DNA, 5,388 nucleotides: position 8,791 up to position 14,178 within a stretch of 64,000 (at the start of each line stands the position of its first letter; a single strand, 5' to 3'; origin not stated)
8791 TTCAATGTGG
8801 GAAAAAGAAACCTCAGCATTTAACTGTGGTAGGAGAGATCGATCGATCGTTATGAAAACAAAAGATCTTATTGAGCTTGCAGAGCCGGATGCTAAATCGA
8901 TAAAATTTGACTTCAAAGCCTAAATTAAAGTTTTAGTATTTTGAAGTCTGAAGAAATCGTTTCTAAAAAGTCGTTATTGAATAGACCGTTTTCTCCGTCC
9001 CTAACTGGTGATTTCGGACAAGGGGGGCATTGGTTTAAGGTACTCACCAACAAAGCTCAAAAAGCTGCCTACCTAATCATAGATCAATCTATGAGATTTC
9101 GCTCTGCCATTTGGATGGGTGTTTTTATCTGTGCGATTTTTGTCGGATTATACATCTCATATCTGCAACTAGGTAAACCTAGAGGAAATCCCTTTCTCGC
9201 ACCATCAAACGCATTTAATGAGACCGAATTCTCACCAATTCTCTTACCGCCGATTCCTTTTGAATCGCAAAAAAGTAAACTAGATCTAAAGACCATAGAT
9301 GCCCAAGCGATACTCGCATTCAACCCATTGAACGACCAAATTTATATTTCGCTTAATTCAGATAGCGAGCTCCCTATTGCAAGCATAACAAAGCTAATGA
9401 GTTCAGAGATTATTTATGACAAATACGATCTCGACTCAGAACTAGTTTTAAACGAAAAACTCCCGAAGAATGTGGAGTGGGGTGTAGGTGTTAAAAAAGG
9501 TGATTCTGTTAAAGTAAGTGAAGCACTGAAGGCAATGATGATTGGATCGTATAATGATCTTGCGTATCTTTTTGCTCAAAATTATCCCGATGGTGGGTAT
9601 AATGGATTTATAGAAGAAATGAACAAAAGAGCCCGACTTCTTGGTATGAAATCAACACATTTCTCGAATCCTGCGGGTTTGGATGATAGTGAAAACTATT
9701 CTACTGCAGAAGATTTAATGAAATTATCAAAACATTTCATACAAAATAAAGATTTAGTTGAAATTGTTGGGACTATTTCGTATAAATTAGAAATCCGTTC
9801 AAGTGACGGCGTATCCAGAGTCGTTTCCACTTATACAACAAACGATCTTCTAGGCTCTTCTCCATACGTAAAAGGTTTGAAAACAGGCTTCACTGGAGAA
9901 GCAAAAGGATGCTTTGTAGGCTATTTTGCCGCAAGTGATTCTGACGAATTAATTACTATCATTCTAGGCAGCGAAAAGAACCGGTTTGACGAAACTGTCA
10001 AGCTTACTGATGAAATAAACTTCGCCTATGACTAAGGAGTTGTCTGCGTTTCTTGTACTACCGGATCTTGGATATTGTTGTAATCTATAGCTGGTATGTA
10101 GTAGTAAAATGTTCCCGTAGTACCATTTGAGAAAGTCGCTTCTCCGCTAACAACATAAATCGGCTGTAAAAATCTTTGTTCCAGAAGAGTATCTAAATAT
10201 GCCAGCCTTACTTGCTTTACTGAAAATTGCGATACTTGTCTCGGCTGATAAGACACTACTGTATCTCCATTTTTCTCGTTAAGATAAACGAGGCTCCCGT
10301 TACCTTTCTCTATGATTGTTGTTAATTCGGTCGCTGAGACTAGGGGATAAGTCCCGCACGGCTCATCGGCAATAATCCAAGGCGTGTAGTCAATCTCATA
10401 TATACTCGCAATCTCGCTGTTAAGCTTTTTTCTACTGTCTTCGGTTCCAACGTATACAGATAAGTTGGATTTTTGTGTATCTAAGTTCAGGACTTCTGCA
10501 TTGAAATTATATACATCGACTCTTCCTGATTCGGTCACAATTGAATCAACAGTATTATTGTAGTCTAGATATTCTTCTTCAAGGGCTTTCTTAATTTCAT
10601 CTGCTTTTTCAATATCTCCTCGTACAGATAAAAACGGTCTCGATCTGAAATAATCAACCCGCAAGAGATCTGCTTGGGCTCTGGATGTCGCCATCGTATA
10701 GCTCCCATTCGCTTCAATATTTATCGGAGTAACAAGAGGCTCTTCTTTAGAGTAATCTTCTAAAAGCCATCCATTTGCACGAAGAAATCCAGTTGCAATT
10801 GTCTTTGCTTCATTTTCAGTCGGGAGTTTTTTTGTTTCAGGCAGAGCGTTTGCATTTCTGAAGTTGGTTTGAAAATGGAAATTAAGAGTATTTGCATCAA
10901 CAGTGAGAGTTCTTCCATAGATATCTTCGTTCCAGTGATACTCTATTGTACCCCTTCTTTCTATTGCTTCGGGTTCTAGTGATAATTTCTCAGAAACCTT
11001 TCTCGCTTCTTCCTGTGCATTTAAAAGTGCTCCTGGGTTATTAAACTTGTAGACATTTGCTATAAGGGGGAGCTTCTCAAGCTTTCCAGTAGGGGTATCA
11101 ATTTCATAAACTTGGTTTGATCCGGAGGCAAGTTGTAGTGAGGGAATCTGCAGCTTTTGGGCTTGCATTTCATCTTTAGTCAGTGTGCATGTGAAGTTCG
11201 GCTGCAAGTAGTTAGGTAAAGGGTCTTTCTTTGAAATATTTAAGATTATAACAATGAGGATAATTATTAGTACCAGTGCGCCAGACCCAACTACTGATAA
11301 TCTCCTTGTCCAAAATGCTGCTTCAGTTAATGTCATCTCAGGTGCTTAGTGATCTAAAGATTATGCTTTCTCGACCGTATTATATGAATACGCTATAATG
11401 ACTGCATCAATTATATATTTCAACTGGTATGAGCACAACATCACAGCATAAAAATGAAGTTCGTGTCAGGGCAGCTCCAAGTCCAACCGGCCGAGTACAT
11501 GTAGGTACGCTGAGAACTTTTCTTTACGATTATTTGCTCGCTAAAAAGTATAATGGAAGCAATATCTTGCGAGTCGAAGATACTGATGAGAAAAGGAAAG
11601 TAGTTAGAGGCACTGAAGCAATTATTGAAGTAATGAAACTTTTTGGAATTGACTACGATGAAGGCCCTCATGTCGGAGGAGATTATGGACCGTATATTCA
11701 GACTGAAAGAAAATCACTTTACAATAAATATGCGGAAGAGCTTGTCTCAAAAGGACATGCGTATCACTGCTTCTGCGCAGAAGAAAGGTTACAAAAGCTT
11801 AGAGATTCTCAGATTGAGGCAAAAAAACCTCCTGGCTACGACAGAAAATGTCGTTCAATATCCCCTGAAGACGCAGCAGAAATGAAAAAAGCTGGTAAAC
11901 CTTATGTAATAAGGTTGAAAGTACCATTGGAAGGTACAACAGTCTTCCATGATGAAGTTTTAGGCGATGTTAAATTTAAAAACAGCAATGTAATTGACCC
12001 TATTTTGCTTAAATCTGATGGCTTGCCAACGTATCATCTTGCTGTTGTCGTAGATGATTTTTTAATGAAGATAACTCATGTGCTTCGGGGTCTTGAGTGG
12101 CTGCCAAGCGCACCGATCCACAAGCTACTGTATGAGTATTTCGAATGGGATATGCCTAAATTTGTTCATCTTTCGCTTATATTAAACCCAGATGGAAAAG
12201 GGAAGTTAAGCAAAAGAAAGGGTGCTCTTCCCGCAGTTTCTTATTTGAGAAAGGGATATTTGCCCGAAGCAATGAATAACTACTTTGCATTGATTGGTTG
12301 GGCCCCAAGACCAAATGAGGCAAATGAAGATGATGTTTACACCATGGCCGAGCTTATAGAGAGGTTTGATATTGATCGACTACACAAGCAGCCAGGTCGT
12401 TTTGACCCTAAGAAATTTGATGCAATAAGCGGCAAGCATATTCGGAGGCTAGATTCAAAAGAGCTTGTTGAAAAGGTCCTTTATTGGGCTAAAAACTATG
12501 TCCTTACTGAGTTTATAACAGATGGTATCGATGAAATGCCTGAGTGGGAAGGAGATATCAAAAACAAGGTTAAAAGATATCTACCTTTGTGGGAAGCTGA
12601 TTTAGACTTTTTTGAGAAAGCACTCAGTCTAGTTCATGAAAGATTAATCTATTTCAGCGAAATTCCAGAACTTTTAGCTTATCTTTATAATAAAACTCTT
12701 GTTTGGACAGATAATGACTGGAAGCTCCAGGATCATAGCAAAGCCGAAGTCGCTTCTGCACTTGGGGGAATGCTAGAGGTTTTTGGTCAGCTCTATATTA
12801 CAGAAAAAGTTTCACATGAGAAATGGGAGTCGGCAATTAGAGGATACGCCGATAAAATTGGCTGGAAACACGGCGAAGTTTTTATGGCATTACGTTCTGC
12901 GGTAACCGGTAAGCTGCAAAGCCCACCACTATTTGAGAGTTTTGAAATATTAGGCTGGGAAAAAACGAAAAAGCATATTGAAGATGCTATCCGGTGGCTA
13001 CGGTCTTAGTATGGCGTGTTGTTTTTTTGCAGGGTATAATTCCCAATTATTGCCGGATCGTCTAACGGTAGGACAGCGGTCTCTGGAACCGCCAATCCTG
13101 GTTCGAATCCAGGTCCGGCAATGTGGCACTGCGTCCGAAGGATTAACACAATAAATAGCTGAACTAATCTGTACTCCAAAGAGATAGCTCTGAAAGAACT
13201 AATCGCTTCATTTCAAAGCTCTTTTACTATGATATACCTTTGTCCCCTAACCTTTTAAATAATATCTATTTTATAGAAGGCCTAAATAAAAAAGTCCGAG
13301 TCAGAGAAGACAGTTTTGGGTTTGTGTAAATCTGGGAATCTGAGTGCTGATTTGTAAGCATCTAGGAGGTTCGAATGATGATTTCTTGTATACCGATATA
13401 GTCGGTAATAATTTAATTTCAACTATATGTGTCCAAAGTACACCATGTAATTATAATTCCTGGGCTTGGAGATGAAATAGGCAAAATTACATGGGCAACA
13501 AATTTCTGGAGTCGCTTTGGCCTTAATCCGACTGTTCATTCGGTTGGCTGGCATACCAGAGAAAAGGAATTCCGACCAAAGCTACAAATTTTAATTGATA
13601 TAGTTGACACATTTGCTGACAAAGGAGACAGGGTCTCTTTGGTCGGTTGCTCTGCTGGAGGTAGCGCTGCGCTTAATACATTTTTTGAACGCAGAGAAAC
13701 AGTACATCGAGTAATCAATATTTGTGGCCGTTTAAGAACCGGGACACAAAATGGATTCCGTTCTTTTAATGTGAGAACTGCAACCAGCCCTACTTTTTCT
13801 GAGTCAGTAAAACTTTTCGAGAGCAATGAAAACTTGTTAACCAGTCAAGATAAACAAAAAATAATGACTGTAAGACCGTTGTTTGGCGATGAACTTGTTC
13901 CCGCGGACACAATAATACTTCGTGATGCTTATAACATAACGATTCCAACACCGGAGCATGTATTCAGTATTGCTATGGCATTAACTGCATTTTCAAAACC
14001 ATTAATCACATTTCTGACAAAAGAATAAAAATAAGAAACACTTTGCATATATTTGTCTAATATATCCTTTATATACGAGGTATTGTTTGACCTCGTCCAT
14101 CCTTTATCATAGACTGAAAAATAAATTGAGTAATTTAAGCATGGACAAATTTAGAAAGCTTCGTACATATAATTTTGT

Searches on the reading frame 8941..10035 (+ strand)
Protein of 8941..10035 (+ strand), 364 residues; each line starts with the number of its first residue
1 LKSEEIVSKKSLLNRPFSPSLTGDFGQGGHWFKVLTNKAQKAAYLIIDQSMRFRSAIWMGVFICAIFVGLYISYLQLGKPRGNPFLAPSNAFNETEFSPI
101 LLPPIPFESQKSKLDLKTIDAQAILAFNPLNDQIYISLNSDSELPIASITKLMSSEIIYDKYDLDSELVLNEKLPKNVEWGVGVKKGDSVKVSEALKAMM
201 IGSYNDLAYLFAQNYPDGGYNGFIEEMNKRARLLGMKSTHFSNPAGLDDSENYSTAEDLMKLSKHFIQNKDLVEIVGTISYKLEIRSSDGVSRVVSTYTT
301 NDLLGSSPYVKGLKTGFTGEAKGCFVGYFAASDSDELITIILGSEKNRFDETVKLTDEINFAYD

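Call 18: search_protein_families(library=pfam, proteins=[window:8941-10035:+], max_evalue=0.001)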
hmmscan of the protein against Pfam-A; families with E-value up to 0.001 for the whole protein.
window:8941-10035:+ (364 aa): 2 families
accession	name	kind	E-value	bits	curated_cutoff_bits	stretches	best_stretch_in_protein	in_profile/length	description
PF00768.25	Peptidase_S11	-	6e-38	131.1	27.6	1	117-344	8-237/239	D-alanyl-D-alanine carboxypeptidase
PF13354.11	Beta-lactamase2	-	5.1e-06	26.4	22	1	130-269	7-149/214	Beta-lactamase enzyme family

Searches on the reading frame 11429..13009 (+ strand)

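Call 18: search_protein_families(library=pfam, proteins=[window:11429-13009:+], max_evalue=0.001)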
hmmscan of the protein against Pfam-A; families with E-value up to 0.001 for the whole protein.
window:11429-13009:+ (526 aa): 2 families
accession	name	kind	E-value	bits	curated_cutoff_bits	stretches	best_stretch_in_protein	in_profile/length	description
PF00749.27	tRNA-synt_1c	-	1.4e-95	320.3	23.4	1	10-331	1-313/314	tRNA synthetases class I (E and Q), catalytic domain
PF19269.4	Anticodon_2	-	3.1e-20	73.5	23.6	1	385-521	7-141/141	Anticodon binding domain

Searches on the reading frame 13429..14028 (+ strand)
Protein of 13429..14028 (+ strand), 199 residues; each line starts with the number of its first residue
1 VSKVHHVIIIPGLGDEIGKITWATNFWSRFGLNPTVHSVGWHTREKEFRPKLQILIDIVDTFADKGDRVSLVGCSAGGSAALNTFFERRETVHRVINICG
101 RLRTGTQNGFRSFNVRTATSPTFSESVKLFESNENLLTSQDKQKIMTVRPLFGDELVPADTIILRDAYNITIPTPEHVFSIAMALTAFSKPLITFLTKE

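Call 3: search_protein_families(library=pfam, proteins=[window:13429-14028:+], max_evalue=0.01)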
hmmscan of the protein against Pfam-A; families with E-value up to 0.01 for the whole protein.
window:13429-14028:+ (199 aa): 0 families

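Call 38: search_solved_structures(query=window:13429-14028:+, max_evalue=10)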
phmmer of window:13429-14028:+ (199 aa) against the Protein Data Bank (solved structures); distinct sequences matched with E-value up to 10: 10.
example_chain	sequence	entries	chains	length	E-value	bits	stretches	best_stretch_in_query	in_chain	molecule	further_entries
3ulp_A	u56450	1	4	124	0.07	16.1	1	12-73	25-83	Single-strand binding protein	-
6iqu_B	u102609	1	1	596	0.74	12.7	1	90-190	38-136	Tail-specific protease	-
5wql_C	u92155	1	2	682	0.88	12.5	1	90-190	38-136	Tail-specific protease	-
8xud_C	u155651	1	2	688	0.89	12.5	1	90-190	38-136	Tail-specific protease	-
6iqq_C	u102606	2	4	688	0.9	12.4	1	90-190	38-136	Tail-specific protease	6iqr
6iqs_C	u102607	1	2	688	0.9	12.4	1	90-190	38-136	Tail-specific protease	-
7vpc_A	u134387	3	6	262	0.93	12.4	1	39-77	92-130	Neryl-diphosphate synthase 1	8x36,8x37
8x35_A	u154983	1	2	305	1.2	12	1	39-77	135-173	Neryl diphosphate synthase 1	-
3obi_A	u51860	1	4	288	1.3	11.9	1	25-60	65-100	Formyltetrahydrofolate deformylase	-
2o2g_A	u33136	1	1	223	1.5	11.7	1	68-101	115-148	Dienelactone hydrolase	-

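Call 40: search_protein_families(library=ncbifam, proteins=[window:13429-14028:+], max_evalue=0.1)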
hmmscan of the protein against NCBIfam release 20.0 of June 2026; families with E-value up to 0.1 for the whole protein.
window:13429-14028:+ (199 aa): 3 families
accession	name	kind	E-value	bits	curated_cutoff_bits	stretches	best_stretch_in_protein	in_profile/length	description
NF051488.1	bifunc_PcaDC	exception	0.0029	16.8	390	1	56-112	69-123/375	bifunctional 3-oxoadipate enol-lactonase/4-carboxymuconolactone decarboxylase PcaDC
NF050060.1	e_nPHAscl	equivalog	0.014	14.5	450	1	51-120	121-194/345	extracellular native short-chain-length polyhydroxyalkanoate depolymerase PhaZ7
NF050089.1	i_nPHAscl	equivalog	0.071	12.1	300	1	67-137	84-147/288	intracellular short-chain-length polyhydroxyalkanoate depolymerase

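Call 58: find_homologous_proteins(query=window:13429-14028:+, max_evalue=0.001)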
Query window:13429-14028:+ (199 aa): 214 proteins with E <= 0.001 among 321 candidates; the best 120 are listed.
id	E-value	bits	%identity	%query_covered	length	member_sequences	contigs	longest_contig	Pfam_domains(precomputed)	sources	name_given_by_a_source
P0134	7.3e-126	435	98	100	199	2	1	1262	-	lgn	-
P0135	9.6e-101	353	77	100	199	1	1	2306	-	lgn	-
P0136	1.3e-100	353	78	100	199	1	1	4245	-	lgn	-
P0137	1.8e-97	343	76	100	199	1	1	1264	-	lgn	-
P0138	1.8e-94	333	73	100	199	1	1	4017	-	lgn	-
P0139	1.6e-91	323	70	100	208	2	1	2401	-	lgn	-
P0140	1.0e-89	317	67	99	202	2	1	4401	-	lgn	-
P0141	1.2e-89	317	70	99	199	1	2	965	-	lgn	-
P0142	2.5e-88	313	70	98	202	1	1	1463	-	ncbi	-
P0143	7.2e-88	311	67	99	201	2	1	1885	-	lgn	-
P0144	8.0e-88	311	66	99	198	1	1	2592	-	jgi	jgi:hypothetical protein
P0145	7.7e-87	308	68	99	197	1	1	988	-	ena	-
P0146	8.3e-87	308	66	99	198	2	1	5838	-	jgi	-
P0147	7.6e-85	301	67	99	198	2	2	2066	-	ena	-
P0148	1.0e-84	301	67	99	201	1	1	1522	-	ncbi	-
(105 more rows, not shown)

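Call 71: predict_structure(alignment_id=A4)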
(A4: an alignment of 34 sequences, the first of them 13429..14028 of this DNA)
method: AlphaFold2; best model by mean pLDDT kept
length: 199 residues; sequences in the alignment: 34
mean_pLDDT: 93.2   pTM: 0.91
mean pLDDT of the five models: 93.2, 92.1, 90.4, 90.0, 88.8
residues with pLDDT >= 90: 153; 70-90: 45; 50-70: 1; < 50: 0
segments of 3 or more residues with pLDDT < 50: none
pLDDT, mean of each block of 10 residues (from residue 1): 90 87 95 94 87 98 97 97 98 97 90 87 96 97 97 83 95 89 95 96
secondary structure, 60 per line:
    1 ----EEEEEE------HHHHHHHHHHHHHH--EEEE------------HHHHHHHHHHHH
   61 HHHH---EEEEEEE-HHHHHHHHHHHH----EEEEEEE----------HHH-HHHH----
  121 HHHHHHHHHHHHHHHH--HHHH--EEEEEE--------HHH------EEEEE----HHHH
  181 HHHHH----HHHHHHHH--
elements in order: E5-10 H17-30 E33-36 H49-64 E68-74 H76-87 E92-98 H113-116 H121-136 H139-142 E145-150 E168-172 H177-185 H190-197

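Call 74: fold_search(model_id=the predicted structure, library=pdb)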
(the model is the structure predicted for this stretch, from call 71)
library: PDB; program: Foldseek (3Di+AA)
matches with E <= 10: 1939; with E <= 0.001: 654
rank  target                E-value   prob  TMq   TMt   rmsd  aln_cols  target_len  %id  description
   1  4fbl_A                1.0e-08  1.00  0.69  0.58   5.0       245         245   11  LipS and LipT, two metagenome-derived lipolytic enzymes increase the diversity of known lipase and esterase families (released 2012-10-10)
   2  4fbl_B                1.7e-08  1.00  0.67  0.55   6.3       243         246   11  LipS and LipT, two metagenome-derived lipolytic enzymes increase the diversity of known lipase and esterase families (released 2012-10-10)
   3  8tav                  2.7e-07  1.00  0.71  0.60   4.9       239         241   13  FphH, Staphylococcus aureus fluorophosphonate-binding serine hydrolases H, boronic acid-based compound N34 bound (released 2024-07-17)
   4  7prm                  2.7e-07  1.00  0.63  0.45   7.2       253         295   13  CRYSTAL STRUCTURE OF HUMAN MONOGLYCERIDE LIPASE WITH COMPOUND 13 (released 2022-02-16)
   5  2wtm_B                3.6e-07  1.00  0.62  0.52   5.7       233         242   14  Est1E from Butyrivibrio proteoclasticus (released 2010-01-19)
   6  7ozm                  3.9e-07  1.00  0.72  0.54   5.2       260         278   10  Crystal Structure of mtbMGL K74A (Closed Cap Conformation) (released 2021-09-15)
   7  2wtm_D                3.9e-07  1.00  0.63  0.54   5.5       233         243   15  Est1E from Butyrivibrio proteoclasticus (released 2010-01-19)
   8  3jw8_B                4.1e-07  1.00  0.70  0.52   4.9       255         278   13  Crystal structure of human mono-glyceride lipase (released 2010-01-26)
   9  3hju_A                4.4e-07  1.00  0.71  0.51   6.2       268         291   11  Crystal structure of human monoglyceride lipase (released 2009-12-08)
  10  7l4w_B                8.1e-07  1.00  0.70  0.50   5.0       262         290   11  Crystal structure of human monoacylglycerol lipase in complex with compound 2d (released 2021-08-11)
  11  7l50_D                8.1e-07  1.00  0.66  0.48   6.4       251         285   12  Crystal structure of human monoacylglycerol lipase in complex with compound 4f (released 2021-08-11)
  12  7l4u_B                8.1e-07  1.00  0.65  0.47   6.7       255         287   12  Crystal structure of human monoacylglycerol lipase in complex with compound 1h (released 2021-08-11)
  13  4dnq_A                8.1e-07  1.00  0.55  0.43   8.6       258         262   13  Crystal Structure of DAD2 S96A mutant (released 2012-11-14)
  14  4fbm_B                8.6e-07  1.00  0.64  0.53   6.2       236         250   12  LipS and LipT, two metagenome-derived lipolytic enzymes increase the diversity of known lipase and esterase families (released 2012-10-10)
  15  2wtm_A                8.6e-07  1.00  0.64  0.53   5.5       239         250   16  Est1E from Butyrivibrio proteoclasticus (released 2010-01-19)
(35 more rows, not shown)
